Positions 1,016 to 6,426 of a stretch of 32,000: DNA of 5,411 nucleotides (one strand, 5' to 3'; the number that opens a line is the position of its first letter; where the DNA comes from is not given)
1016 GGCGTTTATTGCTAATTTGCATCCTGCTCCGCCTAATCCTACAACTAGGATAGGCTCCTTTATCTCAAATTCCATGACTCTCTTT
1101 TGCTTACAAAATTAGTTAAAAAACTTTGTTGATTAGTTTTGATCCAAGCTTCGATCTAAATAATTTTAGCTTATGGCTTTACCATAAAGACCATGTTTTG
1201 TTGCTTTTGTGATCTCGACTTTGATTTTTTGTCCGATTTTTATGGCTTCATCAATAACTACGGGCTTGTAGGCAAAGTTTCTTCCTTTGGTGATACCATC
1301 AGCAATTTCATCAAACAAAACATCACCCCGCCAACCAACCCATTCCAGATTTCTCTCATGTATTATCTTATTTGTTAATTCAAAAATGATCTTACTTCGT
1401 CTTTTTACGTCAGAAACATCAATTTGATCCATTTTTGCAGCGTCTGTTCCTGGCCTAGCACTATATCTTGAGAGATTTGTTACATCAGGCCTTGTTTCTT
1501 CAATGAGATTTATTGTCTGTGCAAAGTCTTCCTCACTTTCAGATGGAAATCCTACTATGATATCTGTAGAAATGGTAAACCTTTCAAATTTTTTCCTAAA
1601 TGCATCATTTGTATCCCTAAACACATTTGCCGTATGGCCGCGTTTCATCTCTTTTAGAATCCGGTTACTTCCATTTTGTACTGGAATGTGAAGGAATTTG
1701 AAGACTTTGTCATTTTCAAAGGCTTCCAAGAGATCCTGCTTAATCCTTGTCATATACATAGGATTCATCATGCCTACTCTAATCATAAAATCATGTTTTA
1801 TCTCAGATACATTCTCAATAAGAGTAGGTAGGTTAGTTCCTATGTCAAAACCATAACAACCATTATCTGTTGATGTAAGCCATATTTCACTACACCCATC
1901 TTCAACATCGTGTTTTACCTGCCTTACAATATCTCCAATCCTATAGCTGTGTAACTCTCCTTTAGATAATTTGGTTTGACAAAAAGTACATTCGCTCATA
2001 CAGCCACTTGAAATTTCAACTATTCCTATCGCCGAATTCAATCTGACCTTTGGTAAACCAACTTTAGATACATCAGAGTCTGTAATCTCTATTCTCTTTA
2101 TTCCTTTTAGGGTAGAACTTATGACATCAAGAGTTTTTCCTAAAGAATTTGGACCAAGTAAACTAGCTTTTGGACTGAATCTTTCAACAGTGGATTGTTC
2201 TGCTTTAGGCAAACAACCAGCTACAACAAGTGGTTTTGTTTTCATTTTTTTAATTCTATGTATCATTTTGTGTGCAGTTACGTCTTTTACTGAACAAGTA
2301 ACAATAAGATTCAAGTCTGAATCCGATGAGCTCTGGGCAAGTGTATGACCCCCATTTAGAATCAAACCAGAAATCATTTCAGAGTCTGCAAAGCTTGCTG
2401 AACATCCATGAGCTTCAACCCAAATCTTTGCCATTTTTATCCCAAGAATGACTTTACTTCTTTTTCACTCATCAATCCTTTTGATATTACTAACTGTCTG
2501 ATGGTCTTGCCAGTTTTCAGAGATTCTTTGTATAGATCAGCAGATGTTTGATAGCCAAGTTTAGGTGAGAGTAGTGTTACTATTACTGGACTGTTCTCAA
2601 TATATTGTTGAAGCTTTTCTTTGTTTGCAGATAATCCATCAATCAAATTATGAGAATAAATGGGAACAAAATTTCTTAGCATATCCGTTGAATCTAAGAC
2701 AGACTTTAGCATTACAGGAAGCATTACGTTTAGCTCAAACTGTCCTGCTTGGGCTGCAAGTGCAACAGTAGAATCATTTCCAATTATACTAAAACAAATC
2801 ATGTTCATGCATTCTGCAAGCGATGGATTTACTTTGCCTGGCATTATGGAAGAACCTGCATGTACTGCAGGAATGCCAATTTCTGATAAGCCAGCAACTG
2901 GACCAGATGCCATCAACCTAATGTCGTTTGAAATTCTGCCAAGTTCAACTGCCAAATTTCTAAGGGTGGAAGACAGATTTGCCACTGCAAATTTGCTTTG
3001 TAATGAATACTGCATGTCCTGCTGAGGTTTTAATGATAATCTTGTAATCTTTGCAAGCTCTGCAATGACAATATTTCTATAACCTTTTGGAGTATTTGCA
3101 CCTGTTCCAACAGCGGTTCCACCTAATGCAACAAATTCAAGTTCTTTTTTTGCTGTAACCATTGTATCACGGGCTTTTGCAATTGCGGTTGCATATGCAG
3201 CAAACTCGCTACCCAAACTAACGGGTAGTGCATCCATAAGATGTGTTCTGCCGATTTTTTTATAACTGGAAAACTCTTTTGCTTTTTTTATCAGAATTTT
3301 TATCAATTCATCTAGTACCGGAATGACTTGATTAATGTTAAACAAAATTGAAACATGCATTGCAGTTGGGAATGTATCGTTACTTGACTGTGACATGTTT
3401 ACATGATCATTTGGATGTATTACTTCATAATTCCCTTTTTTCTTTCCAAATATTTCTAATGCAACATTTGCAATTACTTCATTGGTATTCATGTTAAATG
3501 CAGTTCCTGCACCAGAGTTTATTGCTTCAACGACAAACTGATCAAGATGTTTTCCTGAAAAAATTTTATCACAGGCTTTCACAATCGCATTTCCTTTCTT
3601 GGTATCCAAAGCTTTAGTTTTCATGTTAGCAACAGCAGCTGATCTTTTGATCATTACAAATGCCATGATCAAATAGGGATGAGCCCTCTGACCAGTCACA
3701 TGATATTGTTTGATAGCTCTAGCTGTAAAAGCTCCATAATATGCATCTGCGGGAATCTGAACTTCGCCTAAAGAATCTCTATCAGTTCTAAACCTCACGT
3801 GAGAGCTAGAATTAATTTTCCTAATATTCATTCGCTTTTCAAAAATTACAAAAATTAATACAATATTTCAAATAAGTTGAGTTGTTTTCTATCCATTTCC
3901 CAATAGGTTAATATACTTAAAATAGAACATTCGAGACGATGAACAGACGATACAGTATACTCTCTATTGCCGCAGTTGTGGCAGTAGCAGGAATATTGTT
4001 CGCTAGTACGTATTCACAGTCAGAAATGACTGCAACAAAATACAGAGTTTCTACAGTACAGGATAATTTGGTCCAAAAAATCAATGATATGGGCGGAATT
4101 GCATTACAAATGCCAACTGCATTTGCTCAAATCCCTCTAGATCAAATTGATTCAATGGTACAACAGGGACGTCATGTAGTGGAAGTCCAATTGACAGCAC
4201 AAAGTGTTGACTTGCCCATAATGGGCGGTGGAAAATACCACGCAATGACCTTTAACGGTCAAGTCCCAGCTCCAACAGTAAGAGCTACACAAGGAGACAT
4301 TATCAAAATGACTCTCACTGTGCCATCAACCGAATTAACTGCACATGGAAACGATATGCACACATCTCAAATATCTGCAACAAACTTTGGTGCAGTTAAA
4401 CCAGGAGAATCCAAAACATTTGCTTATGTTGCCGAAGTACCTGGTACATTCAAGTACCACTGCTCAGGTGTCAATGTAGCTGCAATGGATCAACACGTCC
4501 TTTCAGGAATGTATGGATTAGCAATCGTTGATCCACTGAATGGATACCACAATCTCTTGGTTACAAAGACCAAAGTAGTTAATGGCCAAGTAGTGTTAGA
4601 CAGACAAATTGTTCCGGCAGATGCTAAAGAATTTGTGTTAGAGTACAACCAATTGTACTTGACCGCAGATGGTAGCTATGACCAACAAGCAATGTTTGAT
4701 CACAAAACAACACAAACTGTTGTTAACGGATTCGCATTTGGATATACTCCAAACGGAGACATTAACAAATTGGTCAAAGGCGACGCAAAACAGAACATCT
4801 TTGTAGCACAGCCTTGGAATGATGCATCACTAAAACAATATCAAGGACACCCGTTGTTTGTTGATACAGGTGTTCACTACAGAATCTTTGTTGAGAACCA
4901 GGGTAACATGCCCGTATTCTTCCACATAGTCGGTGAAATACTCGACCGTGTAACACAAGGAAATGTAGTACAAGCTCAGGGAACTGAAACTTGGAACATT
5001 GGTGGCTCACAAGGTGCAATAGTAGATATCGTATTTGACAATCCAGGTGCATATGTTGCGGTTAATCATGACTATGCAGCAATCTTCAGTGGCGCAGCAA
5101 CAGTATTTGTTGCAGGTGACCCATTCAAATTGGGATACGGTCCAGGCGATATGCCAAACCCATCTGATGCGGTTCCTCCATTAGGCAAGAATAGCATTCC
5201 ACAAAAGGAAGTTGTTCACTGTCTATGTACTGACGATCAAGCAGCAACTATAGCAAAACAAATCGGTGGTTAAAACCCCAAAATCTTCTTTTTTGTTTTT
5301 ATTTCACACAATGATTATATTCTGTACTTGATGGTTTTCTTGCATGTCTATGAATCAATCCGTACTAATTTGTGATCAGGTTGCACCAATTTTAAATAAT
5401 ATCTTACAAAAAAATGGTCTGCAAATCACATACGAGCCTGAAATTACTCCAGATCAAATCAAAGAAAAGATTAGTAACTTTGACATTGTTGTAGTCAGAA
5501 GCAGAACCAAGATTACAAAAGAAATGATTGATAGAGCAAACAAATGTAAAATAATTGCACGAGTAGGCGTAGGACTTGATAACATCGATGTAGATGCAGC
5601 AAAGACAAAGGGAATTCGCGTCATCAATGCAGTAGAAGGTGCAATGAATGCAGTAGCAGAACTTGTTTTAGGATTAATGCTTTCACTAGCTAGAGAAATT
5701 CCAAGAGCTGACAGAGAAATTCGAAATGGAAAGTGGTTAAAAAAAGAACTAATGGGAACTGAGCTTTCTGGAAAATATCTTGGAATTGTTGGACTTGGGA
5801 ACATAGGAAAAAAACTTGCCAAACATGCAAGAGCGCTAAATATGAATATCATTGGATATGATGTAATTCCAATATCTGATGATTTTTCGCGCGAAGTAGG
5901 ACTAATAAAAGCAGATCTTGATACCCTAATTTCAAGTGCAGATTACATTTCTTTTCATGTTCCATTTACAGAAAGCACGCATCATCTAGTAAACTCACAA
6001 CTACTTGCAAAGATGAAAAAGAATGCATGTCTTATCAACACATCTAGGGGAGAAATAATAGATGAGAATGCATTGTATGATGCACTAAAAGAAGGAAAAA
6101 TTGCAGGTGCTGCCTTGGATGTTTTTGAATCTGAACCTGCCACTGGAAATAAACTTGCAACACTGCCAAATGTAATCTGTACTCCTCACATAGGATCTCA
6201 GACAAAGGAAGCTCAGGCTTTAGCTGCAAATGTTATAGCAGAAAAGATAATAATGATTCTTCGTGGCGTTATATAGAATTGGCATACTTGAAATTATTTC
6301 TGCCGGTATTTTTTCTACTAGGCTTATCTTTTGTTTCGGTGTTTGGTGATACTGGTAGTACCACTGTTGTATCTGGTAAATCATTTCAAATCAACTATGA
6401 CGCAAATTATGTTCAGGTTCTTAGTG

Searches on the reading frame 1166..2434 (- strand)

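Call 45: search_protein_families(library=pfam, proteins=[window:1166-2434:-], max_evalue=0.001)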
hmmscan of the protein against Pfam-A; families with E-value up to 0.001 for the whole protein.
window:1166-2434:- (422 aa): 3 families
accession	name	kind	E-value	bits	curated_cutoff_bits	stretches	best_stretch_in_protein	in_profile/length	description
PF04055.27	Radical_SAM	-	4.5e-19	69.7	29.5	1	139-311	1-166/166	Radical SAM superfamily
PF00919.26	UPF0004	-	2.5e-16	59.9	27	1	3-90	1-93/98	Uncharacterized protein family UPF0004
PF01938.26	TRAM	-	0.0008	19.7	21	0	381-420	20-60/61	TRAM domain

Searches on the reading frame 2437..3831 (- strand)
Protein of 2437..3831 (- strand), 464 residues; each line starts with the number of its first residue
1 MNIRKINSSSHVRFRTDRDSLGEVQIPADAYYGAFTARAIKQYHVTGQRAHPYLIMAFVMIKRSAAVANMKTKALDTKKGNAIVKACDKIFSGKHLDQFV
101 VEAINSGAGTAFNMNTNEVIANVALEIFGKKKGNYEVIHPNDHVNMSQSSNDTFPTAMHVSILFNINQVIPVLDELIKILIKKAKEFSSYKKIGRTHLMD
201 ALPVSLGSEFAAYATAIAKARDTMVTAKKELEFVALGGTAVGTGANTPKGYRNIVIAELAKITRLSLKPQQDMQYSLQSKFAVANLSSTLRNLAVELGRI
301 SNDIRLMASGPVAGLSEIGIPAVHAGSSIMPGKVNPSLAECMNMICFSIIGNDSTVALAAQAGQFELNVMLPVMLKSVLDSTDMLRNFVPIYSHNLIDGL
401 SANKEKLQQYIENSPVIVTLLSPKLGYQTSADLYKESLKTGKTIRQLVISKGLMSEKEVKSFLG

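Call 45: search_protein_families(library=pfam, proteins=[window:2437-3831:-], max_evalue=0.001)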
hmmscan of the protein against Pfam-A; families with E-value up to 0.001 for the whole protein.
window:2437-3831:- (464 aa): 2 families
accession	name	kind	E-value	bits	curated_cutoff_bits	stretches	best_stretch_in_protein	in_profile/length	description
PF00206.25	Lyase_1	-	8e-89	298.6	27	1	22-351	1-312/312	Lyase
PF10415.14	FumaraseC_C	-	2.5e-13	50.6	32.5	1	417-462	1-46/54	Fumarase C C-terminus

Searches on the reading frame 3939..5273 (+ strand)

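Call 45: search_protein_families(library=pfam, proteins=[window:3939-5273:+], max_evalue=0.001)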
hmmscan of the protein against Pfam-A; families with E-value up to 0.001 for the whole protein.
window:3939-5273:+ (444 aa): 2 families
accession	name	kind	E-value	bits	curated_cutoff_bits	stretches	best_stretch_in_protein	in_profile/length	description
PF07732.21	Cu-oxidase_3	-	5.4e-09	36.6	21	1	94-199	9-116/119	Multicopper oxidase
PF07731.20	Cu-oxidase_2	-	0.00038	20.7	20.4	0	289-373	23-114/137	Multicopper oxidase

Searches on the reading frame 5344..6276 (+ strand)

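Call 45: search_protein_families(library=pfam, proteins=[window:5344-6276:+], max_evalue=0.001)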
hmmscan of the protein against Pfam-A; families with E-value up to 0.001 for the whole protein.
window:5344-6276:+ (310 aa): 4 families
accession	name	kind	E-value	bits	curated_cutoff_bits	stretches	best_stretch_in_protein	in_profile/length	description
PF02826.25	2-Hacid_dh_C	-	7.8e-65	218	25.1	1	109-284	1-178/178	D-isomer specific 2-hydroxyacid dehydrogenase, NAD binding domain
PF00389.36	2-Hacid_dh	-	1.8e-31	109.1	24.6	1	7-308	1-126/134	D-isomer specific 2-hydroxyacid dehydrogenase, catalytic domain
PF03446.21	NAD_binding_2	-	1.3e-08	35.5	21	1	146-253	2-112/161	NAD binding domain of 6-phosphogluconate dehydrogenase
PF00670.27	AdoHcyase_NAD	-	0.00012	22.7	27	0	141-235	21-111/162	S-adenosyl-L-homocysteine hydrolase, NAD binding domain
